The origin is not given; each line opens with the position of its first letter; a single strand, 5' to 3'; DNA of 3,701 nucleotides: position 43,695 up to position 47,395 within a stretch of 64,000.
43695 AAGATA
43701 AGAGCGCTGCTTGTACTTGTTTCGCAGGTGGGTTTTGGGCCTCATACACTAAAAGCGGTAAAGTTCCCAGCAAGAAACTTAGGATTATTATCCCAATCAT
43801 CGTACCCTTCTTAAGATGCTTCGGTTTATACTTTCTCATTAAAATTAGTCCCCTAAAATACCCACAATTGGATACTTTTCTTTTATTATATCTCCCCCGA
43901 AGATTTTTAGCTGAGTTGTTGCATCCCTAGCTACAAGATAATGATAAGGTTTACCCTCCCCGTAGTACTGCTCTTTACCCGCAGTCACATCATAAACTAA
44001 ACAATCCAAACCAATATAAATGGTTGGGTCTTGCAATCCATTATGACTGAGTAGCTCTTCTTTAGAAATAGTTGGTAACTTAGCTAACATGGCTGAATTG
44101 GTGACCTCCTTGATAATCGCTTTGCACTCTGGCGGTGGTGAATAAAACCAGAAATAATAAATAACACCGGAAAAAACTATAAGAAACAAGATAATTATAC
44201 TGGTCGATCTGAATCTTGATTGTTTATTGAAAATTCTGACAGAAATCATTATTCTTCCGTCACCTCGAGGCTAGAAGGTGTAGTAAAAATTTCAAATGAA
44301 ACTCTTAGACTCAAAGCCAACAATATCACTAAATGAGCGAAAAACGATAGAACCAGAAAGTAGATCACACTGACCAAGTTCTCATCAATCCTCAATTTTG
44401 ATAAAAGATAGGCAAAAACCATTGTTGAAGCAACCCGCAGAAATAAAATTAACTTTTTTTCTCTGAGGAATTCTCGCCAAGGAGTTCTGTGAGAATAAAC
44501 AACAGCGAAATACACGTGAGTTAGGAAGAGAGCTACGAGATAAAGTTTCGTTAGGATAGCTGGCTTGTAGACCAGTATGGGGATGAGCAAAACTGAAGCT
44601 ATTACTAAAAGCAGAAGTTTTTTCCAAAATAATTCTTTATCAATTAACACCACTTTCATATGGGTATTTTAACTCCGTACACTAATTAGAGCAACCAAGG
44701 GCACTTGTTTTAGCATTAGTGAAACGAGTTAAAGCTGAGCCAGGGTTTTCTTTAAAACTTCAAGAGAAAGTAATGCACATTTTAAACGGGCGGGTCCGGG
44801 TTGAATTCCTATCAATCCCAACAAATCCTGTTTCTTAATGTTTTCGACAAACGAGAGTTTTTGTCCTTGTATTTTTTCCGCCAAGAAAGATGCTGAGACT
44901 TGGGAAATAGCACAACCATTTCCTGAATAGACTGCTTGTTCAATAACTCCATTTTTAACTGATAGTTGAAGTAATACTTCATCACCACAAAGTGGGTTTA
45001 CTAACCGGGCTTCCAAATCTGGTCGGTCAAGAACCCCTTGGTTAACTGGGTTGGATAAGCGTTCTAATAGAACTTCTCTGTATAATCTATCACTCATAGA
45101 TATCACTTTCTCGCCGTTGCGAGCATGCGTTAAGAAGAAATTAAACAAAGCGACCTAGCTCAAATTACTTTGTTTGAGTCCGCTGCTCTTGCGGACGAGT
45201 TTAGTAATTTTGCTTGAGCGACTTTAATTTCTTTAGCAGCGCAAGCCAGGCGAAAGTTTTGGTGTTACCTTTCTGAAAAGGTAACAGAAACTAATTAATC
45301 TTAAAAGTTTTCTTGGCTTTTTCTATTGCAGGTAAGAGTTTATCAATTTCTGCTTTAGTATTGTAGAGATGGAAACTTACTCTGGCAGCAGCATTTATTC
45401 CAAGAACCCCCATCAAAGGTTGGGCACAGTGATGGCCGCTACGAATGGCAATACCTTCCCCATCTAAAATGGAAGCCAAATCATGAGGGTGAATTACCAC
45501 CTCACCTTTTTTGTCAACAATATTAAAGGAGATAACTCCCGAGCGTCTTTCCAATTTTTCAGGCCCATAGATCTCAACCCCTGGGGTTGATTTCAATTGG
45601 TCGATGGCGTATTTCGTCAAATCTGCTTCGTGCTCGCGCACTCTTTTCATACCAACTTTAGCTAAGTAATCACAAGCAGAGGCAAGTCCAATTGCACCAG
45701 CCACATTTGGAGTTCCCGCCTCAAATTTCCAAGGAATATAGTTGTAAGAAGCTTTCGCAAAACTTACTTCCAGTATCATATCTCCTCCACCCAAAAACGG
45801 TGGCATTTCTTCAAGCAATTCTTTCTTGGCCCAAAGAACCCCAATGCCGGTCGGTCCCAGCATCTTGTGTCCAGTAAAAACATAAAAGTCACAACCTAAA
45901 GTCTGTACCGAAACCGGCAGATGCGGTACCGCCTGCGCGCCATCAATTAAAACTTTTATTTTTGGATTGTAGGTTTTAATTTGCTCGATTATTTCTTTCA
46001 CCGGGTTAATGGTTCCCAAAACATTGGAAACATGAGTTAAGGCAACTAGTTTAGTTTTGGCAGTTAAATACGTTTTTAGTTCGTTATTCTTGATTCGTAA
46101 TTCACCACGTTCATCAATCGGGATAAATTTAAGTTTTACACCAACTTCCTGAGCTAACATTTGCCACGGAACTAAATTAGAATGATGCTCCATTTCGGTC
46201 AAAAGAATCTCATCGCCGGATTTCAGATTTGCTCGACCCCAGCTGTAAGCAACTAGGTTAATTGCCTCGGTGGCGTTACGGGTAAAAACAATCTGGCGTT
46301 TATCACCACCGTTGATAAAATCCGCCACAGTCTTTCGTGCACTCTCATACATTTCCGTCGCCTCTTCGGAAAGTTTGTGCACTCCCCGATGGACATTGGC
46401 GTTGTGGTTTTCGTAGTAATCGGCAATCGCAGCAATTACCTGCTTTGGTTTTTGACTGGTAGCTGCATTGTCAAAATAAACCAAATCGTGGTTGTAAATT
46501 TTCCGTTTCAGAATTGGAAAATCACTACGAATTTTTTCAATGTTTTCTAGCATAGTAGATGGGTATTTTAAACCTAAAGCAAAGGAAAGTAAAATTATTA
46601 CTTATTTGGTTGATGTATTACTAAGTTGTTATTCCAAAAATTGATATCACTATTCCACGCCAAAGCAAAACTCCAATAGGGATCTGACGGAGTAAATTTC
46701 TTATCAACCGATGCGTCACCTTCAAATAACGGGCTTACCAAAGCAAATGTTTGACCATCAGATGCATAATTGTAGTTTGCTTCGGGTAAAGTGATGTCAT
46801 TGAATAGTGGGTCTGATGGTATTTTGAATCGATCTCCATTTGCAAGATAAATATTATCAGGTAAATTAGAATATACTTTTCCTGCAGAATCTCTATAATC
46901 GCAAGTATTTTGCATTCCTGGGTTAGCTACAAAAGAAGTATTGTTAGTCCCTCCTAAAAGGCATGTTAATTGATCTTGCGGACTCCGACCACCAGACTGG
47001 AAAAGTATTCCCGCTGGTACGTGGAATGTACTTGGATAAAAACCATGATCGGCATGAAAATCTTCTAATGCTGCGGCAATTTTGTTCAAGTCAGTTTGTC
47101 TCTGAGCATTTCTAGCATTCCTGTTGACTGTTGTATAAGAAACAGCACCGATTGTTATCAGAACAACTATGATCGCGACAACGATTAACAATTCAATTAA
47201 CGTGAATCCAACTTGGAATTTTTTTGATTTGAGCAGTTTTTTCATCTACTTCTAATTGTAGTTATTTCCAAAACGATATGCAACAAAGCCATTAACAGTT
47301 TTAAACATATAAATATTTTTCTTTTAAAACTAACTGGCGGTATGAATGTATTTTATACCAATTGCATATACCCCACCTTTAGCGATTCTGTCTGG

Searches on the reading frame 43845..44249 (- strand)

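Call 25: search_protein_families(library=pfam, proteins=[window:43845-44249:-], max_evalue=0.001)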
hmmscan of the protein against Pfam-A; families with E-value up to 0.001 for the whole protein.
window:43845-44249:- (134 aa): 1 family
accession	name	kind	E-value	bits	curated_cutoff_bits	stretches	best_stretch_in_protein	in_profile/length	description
PF00173.33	Cyt-b5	-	1.2e-05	25.7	23.7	1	62-117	1-54/74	Cytochrome b5-like Heme/Steroid binding domain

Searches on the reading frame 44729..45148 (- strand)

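Call 25: search_protein_families(library=pfam, proteins=[window:44729-45148:-], max_evalue=0.001)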
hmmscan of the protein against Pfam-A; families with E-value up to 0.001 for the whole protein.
window:44729-45148:- (139 aa): 1 family
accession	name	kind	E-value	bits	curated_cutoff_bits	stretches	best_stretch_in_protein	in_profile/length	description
PF01592.21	NifU_N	-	9.9e-21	74.6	22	1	23-137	2-118/127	NifU-like N terminal domain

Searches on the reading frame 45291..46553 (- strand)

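Call 25: search_protein_families(library=pfam, proteins=[window:45291-46553:-], max_evalue=0.001)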
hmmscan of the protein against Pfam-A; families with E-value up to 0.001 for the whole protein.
window:45291-46553:- (420 aa): 2 families
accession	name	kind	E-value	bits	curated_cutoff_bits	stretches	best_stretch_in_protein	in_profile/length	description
PF00266.25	Aminotran_5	-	4.4e-151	503.5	21.5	1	25-406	1-371/371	Aminotransferase class-V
PF01053.26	Cys_Met_Meta_PP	-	5.5e-05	22.3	27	1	109-232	87-200/381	Cys/Met metabolism PLP-dependent enzyme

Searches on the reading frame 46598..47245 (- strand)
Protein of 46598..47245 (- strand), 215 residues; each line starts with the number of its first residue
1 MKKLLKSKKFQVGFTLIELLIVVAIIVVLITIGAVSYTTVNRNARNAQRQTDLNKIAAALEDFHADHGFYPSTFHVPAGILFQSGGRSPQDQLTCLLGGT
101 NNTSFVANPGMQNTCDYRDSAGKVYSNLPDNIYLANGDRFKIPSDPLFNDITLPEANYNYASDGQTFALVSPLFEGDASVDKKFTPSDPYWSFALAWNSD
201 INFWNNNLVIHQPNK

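Call 25: search_protein_families(library=pfam, proteins=[window:46598-47245:-], max_evalue=0.001)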
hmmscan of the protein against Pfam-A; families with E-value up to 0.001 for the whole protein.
window:46598-47245:- (215 aa): 1 family
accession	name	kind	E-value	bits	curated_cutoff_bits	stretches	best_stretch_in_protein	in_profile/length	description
PF07963.17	N_methyl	-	3e-05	23.9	21.2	1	13-32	6-25/27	Prokaryotic N-terminal methylation motif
